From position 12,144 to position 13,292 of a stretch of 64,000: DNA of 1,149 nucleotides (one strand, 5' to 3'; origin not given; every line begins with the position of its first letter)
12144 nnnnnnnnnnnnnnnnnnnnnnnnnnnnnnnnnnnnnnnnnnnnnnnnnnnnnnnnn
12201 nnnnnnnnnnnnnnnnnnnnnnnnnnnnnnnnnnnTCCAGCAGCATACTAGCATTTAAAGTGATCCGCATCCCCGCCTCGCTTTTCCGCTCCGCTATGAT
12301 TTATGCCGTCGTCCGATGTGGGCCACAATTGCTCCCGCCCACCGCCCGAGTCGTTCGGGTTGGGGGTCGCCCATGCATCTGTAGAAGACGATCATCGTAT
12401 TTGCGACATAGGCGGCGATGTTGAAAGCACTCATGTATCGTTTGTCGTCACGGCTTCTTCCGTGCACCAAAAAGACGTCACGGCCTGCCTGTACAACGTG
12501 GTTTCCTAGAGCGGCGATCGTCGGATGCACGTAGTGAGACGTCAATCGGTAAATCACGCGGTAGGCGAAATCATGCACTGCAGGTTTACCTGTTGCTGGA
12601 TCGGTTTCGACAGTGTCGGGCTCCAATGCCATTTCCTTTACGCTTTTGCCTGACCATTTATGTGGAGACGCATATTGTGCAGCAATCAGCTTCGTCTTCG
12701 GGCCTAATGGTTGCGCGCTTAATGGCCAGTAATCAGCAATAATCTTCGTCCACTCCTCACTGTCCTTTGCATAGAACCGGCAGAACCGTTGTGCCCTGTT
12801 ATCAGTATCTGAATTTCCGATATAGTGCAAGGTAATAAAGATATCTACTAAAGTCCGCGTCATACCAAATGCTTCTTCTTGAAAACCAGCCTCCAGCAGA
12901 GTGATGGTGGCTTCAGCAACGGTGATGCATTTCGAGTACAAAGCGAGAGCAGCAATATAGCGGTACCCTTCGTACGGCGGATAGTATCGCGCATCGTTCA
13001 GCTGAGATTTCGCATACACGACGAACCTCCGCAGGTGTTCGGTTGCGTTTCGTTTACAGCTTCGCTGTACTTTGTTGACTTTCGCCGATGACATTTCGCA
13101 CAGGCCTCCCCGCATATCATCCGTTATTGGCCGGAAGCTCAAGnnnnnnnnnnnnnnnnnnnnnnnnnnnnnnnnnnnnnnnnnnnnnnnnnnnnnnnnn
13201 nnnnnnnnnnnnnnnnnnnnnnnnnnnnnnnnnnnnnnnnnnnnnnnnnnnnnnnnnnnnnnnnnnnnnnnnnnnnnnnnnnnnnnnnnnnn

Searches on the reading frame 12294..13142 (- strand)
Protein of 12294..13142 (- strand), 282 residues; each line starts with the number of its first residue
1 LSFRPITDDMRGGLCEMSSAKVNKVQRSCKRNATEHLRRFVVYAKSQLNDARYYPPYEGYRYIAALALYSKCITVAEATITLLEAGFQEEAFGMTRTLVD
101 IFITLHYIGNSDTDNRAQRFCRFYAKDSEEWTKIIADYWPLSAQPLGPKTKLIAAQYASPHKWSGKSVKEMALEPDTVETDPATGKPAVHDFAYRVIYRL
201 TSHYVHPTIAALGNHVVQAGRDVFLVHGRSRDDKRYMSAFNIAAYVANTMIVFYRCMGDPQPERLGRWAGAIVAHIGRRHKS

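Call 3: search_protein_families(library=pfam, proteins=[window:12294-13142:-], max_evalue=1)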
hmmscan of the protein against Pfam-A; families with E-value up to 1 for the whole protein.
window:12294-13142:- (282 aa): 2 families
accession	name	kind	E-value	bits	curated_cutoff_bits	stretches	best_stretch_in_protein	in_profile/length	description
PF18928.5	DUF5677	-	1.3e-19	71.3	27.1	1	63-217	2-160/166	Family of unknown function (DUF5677)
PF01207.24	Dus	-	0.12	12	20.4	1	195-238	126-169/311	Dihydrouridine synthase (Dus)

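Call 4: search_protein_families(library=padloc, proteins=[window:12294-13142:-], max_evalue=1)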
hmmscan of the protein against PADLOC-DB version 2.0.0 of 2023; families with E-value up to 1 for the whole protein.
window:12294-13142:- (282 aa): 0 families

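Call 28: find_homologous_proteins(query=window:12294-13142:-, max_evalue=0.001)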
Query window:12294-13142:- (282 aa): 172 proteins with E <= 0.001 among 593 candidates; the best 120 are listed.
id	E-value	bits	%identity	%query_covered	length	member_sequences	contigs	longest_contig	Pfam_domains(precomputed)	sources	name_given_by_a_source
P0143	3.8e-179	612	100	94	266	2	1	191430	PF18928.6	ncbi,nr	ncbi:MAG TPA: DUF5677 domain-containing protein [Candidatus Angelobacter sp.]|nr:DUF5677 domain-cont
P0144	8.0e-141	487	81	90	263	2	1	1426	PF18928.6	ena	-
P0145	1.0e-118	414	74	83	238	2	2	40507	PF18928.6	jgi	jgi:hypothetical protein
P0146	6.4e-118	411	67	92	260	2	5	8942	PF18928.6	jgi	jgi:hypothetical protein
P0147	3.5e-116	406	68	90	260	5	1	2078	PF18928.6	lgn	-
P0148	6.9e-115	401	65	90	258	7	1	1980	PF18928.6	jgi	jgi:Family of unknown function (DUF5677)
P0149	9.9e-115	401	65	91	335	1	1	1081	PF18928.6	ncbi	-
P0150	1.3e-114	401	66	93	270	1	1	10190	PF18928.6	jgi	jgi:hypothetical protein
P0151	3.0e-114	399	63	96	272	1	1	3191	PF18928.6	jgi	jgi:hypothetical protein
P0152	3.5e-114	399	67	89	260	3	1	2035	PF18928.6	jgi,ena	-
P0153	4.8e-114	399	65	90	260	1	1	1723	PF18928.6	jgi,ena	-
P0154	9.9e-114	398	67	90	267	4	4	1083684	PF18928.6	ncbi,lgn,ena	-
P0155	2.8e-113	396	65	92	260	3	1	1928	PF18928.6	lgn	-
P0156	3.0e-112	393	66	90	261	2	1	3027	PF18928.6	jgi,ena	-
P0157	1.2e-111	391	68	90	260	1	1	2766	PF18928.6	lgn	-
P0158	2.3e-111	390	64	91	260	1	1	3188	PF18928.6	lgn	-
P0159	3.3e-111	389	62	92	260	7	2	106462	PF18928.6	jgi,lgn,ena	jgi:hypothetical protein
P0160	6.7e-111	388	63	92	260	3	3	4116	PF18928.6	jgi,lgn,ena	-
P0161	8.9e-111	388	65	91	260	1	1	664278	PF18928.6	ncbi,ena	-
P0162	1.6e-110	387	63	92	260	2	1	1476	PF18928.6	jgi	jgi:hypothetical protein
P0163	2.5e-110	387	64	92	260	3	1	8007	PF18928.6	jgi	-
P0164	3.5e-110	386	64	90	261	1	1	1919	PF18928.6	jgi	jgi:hypothetical protein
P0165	5.9e-110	385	65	90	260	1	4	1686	PF18928.6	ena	-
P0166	8.5e-110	385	64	90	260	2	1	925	PF18928.6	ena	-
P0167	1.1e-109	384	62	91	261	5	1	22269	PF18928.6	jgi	jgi:hypothetical protein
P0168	1.5e-109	384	62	92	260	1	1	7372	PF18928.6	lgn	-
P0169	2.0e-109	384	64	90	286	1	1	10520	PF18928.6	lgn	-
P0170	2.1e-109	383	63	90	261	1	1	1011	PF18928.6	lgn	-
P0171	3.0e-109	383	60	92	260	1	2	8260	PF18928.6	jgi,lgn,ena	-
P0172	5.6e-109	382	62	90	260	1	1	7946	PF18928.6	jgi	jgi:Family of unknown function (DUF5677)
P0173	1.1e-108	381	64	90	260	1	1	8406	PF18928.6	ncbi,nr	ncbi:MAG: DUF5677 domain-containing protein [Acidobacteriota bacterium]|nr:DUF5677 domain-containing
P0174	1.2e-108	381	62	90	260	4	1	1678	PF18928.6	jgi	jgi:hypothetical protein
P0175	1.4e-108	381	62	90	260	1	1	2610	PF18928.6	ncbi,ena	-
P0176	1.7e-108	380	63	89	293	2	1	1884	PF18928.6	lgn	-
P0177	3.8e-108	379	62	91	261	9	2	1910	PF18928.6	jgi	jgi:hypothetical protein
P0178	4.0e-108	379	61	91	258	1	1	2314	PF18928.6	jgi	jgi:hypothetical protein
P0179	5.5e-108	379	61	92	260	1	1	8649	PF18928.6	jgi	jgi:hypothetical protein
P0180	6.0e-108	379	63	92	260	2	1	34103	PF18928.6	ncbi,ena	ncbi:MAG TPA: DUF5677 domain-containing protein [Terriglobales bacterium]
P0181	2.2e-107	377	64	90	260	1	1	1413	PF18928.6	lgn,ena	-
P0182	2.5e-107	377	62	89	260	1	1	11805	PF18928.6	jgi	jgi:hypothetical protein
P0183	2.6e-107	377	62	90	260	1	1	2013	PF18928.6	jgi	jgi:hypothetical protein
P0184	4.5e-107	376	64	90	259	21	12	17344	PF18928.6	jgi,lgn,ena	jgi:hypothetical protein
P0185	1.1e-106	375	63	92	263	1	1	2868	PF18928.6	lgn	-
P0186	1.7e-106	374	62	90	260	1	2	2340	PF18928.6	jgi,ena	jgi:hypothetical protein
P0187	2.0e-106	374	62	90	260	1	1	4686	PF18928.6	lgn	-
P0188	4.3e-106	373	61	90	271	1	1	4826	PF18928.6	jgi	-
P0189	4.8e-106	372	59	92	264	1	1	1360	PF18928.6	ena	-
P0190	1.5e-105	371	63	90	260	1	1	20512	PF18928.6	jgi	jgi:Family of unknown function (DUF5677)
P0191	1.6e-105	371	61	94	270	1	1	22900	PF18928.6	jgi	jgi:hypothetical protein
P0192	1.7e-105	371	63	90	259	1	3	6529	PF18928.6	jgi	jgi:hypothetical protein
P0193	2.8e-105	370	62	90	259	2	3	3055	PF18928.6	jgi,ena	-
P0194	3.7e-105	370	61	91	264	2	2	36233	PF18928.6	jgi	jgi:hypothetical protein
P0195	4.1e-105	369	63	89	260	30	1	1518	PF18928.6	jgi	jgi:hypothetical protein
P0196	7.6e-105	369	61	90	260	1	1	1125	PF18928.6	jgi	jgi:hypothetical protein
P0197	9.1e-105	368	61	92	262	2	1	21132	PF18928.6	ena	-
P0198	2.7e-104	367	59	94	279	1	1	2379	PF18928.6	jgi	jgi:hypothetical protein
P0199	3.0e-104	367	62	90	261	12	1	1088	PF18928.6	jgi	-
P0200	3.2e-104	366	61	90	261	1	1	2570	PF18928.6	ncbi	-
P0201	7.9e-104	365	60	90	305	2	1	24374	PF18928.6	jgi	jgi:hypothetical protein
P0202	8.4e-104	365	60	90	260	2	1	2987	PF18928.6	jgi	jgi:hypothetical protein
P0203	9.4e-104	365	62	89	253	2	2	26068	PF18928.6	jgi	jgi:hypothetical protein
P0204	1.5e-103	364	62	88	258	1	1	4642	PF18928.6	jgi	jgi:Family of unknown function (DUF5677)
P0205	3.5e-103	363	61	90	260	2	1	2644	PF18928.6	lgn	-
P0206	3.6e-103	363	60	92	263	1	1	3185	PF18928.6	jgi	jgi:hypothetical protein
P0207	4.2e-103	363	62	89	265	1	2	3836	PF18928.6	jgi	jgi:hypothetical protein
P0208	4.2e-103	363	61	91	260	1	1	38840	PF18928.6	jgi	jgi:hypothetical protein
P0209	4.6e-103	363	60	91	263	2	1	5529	PF18928.6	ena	-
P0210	4.9e-103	363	61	89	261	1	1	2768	PF18928.6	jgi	jgi:hypothetical protein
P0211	6.5e-103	362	60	90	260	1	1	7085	PF18928.6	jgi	jgi:Family of unknown function (DUF5677)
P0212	7.5e-103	362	65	87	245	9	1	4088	PF18928.6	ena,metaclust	metaclust:\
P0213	9.7e-103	362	60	91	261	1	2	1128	PF18928.6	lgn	-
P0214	2.3e-102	360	61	91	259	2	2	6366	PF18928.6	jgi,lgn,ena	-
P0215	2.9e-102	360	60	90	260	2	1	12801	PF18928.6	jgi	jgi:hypothetical protein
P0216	4.1e-102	360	61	90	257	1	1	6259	PF18928.6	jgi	jgi:hypothetical protein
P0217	8.9e-102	358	58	90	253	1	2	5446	PF18928.6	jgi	jgi:hypothetical protein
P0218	1.4e-101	358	57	94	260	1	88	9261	PF18928.6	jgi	jgi:hypothetical protein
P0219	6.7e-101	356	61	91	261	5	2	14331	PF18928.6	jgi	jgi:hypothetical protein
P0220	8.3e-101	355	60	90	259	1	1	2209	PF18928.6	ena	-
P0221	1.1e-100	355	61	90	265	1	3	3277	PF18928.6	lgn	-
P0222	1.8e-100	354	59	90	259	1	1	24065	PF18928.6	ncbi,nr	ncbi:MAG TPA: DUF5677 domain-containing protein [Candidatus Binatia bacterium]|nr:DUF5677 domain-con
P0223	3.1e-100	353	70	78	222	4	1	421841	PF18928.6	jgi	jgi:hypothetical protein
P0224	8.8e-100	352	62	83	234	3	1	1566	PF18928.6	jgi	jgi:hypothetical protein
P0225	1.3e-99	351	62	85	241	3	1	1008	PF18928.6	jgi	jgi:hypothetical protein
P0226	1.4e-99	351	58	90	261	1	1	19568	PF18928.6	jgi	jgi:hypothetical protein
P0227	1.8e-99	351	59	90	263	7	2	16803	PF18928.6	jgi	jgi:hypothetical protein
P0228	1.8e-99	351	59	91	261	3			PF18928.6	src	-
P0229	1.9e-99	351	59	90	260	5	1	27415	PF18928.6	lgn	-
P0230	5.0e-99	349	60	90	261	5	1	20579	PF18928.6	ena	-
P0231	5.4e-99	349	59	90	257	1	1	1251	PF18928.6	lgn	-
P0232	5.7e-99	349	69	78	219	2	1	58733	PF18928.6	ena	-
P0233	3.3e-98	347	58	90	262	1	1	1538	PF18928.6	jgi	jgi:hypothetical protein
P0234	3.5e-98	347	57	90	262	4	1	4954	PF18928.6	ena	-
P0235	3.8e-98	347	64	83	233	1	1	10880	PF18928.6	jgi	jgi:hypothetical protein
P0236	5.3e-98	346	59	90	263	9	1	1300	PF18928.6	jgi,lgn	jgi:hypothetical protein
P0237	8.6e-98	345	57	92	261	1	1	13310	PF18928.6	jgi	jgi:hypothetical protein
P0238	1.2e-97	345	56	90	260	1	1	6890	PF18928.6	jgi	jgi:hypothetical protein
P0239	1.5e-97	345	60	90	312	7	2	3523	PF18928.6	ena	-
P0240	2.0e-97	344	62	84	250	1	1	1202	PF18928.6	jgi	jgi:hypothetical protein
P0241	2.8e-97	344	57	91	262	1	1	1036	PF18928.6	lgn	-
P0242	4.2e-97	343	59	90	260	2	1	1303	PF18928.6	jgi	jgi:Family of unknown function (DUF5677)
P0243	1.1e-96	342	68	78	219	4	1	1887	PF18928.6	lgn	-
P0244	2.7e-96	340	57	92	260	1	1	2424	PF18928.6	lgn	-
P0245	7.8e-96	339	53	92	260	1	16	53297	PF18928.6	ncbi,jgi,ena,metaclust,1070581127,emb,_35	jgi:hypothetical protein|metaclust:\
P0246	1.1e-95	338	56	90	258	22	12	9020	PF18928.6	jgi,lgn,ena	jgi:hypothetical protein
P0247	1.6e-95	338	57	89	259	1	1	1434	PF18928.6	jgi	jgi:hypothetical protein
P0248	3.7e-95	337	56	92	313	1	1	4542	PF18928.6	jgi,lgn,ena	-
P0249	4.9e-95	336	57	90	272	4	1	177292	PF18928.6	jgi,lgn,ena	-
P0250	6.1e-95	336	61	87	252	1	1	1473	PF18928.6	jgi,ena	-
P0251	2.5e-94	334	56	90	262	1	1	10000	PF18928.6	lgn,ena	-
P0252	3.0e-94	334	62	83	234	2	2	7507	PF18928.6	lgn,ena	-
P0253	7.2e-94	333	65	78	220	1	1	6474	PF18928.6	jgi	jgi:hypothetical protein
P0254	1.0e-93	332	63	78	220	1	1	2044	PF18928.6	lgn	-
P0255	2.5e-93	331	65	78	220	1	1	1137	PF18928.6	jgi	jgi:hypothetical protein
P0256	4.5e-93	330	65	77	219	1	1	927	PF18928.6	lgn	-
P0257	4.6e-93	330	56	91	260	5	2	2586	PF18928.6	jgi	jgi:hypothetical protein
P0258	5.3e-93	330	53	92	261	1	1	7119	PF18928.6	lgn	-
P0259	2.2e-91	324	54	90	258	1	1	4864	PF18928.6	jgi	jgi:hypothetical protein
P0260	3.8e-91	324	63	77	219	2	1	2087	PF18928.6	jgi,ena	jgi:hypothetical protein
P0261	1.5e-90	322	55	92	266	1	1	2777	PF18928.6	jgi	jgi:hypothetical protein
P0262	1.3e-89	319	62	77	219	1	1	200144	PF18928.6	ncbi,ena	-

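Call 30: find_related_loci(query=A2, collection=metagenome_contigs, flank=6000)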
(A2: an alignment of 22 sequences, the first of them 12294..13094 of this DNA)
Query A2 (266 aa) in metagenome_contigs; peptide patterns used: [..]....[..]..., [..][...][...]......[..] (x = any residue, [..] = any of these).
189 stretches matched a pattern; 107 encode a relative of the query (tblastn E <= 1e-3); the best 80 are kept; 80 distinct loci.
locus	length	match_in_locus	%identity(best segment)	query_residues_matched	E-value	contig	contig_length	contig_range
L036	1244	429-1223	78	1-265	3e-160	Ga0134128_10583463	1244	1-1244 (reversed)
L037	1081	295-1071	64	7-265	4e-132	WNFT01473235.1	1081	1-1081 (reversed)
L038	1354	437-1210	66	8-265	4e-130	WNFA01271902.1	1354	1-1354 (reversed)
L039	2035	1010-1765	67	13-264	1e-126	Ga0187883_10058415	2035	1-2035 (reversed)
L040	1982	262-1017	67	13-264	8e-127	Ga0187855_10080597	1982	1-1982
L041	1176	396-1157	65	11-264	2e-129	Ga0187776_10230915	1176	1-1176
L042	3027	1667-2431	66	11-264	1e-120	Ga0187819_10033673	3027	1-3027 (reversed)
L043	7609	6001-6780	65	6-265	6e-116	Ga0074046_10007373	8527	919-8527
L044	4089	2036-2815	63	6-265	1e-117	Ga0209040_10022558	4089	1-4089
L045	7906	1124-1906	60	5-265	1e-113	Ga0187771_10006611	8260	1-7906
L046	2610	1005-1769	62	11-265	2e-118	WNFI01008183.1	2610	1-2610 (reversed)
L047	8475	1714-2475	64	10-264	2e-111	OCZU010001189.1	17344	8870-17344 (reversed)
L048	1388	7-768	64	10-264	2e-120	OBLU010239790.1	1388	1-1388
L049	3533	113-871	64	13-264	5e-113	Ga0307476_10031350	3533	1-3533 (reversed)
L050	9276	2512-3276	62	11-264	9e-110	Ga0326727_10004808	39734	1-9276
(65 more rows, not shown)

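Call 48: search_solved_structures(query=A2, max_evalue=10)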
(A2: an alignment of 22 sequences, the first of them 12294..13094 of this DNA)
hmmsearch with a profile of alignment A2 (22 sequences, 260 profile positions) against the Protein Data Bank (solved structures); distinct sequences matched with E-value up to 10: 0.

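Call 56: predict_structure(alignment_id=A2)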
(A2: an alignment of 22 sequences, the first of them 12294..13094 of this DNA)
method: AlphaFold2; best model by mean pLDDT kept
length: 266 residues; sequences in the alignment: 22
mean_pLDDT: 71.2   pTM: 0.70
mean pLDDT of the five models: 71.2, 62.8, 62.4, 61.8, 57.0
residues with pLDDT >= 90: 22; 70-90: 125; 50-70: 84; < 50: 35
segments of 3 or more residues with pLDDT < 50: 6-8, 184-211
pLDDT, mean of each block of 10 residues (from residue 1): 52 78 92 80 78 87 89 81 80 74 69 60 64 66 55 64 72 62 49 42 44 70 90 88 81 82 76
secondary structure, 60 per line:
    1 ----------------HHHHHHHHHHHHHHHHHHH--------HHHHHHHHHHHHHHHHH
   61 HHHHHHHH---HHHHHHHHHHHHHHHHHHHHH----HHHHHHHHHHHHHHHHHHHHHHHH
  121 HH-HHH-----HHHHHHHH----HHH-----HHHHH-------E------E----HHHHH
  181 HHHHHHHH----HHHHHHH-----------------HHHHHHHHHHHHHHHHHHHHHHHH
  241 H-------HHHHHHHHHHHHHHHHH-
elements in order: H17-35 H44-68 H72-92 H97-122 H132-139 H152-156 H176-188 H193-199 H217-241 H249-265

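Call 60: fold_search(model_id=the predicted structure, library=pdb)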
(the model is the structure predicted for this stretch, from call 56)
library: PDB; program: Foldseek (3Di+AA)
matches with E <= 10: 362; with E <= 0.001: 0
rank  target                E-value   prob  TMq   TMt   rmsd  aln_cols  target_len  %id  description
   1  6ivn_A                3.8e-01  0.11  0.15  0.15  24.6       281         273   11  Crystal structure of a membrane protein G264A (released 2019-11-06)
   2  6ivl_A                5.2e-01  0.08  0.16  0.16  24.3       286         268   11  Crystal structure of a membrane protein L259A (released 2019-11-06)
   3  3bk9_E                5.7e-01  0.33  0.29  0.30  20.9       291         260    9  H55A mutant of tryptophan 2,3-dioxygenase from Xanthomonas campestris (released 2008-09-30)
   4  6iv1_A                5.7e-01  0.09  0.16  0.16  25.8       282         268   11  Crystal structure of a bacterial Bestrophin homolog from Klebsiella pneumoniae with a mutation I180T (released 2019-11-13)
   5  1qoy                  6.9e-01  0.06  0.13  0.12  25.9       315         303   10  E.coli Hemolysin E (HlyE, ClyA, SheA) (released 2000-01-23)
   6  6ivp_A                7.9e-01  0.06  0.15  0.14  24.2       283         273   11  Crystal structure of a membrane protein P262A (released 2019-11-06)
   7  6xr2_D                8.2e-01  0.12  0.14  0.20  18.6       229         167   11  Computationally designed right-handed alpha/alpha homotrimeric toroid with 3 repeats per subunit (released 2021-07-14)
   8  3bk9_G                9.0e-01  0.18  0.26  0.26  21.9       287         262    9  H55A mutant of tryptophan 2,3-dioxygenase from Xanthomonas campestris (released 2008-09-30)
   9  7vvk_R                9.4e-01  0.20  0.29  0.25  13.2       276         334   13  PTH-bound human PTH1R in complex with Gs (class1) (released 2022-08-03)
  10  9k80_A                9.9e-01  0.06  0.14  0.15  18.2       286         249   12  Cryo-EM structure of designed zinc-induced filament Fiber-n6-Zn1-HEHE-5 (released 2025-10-29)
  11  6o8c_B                9.9e-01  0.06  0.13  0.07  30.6       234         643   10  Crystal structure of STING CTT in complex with TBK1 (released 2019-05-22)
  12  8g9j                  1.0e+00  0.20  0.20  0.25  16.5       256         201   13  Geometrically programmable nanomaterial construction using regularized protein building blocks (released 2024-03-13)
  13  9lay_C                1.0e+00  0.08  0.16  0.17  17.8       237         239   11  Cryo-EM structure of the apo-form succinate dehydrogenase from Chloroflexus aurantiacus (released 2025-11-12)
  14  6ivm_A                1.0e+00  0.07  0.16  0.16  24.8       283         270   11  Crystal structure of a membrane protein P143A (released 2019-11-06)
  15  4phq_A                1.0e+00  0.04  0.13  0.12  25.4       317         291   10  ClyA CC6/264 ox (6-303) (released 2014-09-24)
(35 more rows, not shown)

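Call 62: search_protein_families(library=ncbifam, proteins=[window:12294-13094:-], max_evalue=0.1)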
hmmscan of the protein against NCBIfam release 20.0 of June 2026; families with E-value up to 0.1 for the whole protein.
window:12294-13094:- (266 aa): 0 families

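Call 69: search_protein_families(library=phrogs, proteins=[window:12294-13094:-], max_evalue=0.01)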
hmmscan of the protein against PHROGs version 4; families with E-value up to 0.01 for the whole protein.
window:12294-13094:- (266 aa): 1 family
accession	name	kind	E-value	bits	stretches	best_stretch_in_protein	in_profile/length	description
phrog_27456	-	unknown function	5.9e-07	30.4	1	33-138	107-200/341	-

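Call 81: search_dna_similar(query=window:12294-13094:-, collection=phages, mode=protein, max_evalue=0.001, max_rows=10)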
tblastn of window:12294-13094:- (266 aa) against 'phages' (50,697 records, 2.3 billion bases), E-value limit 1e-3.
No match.
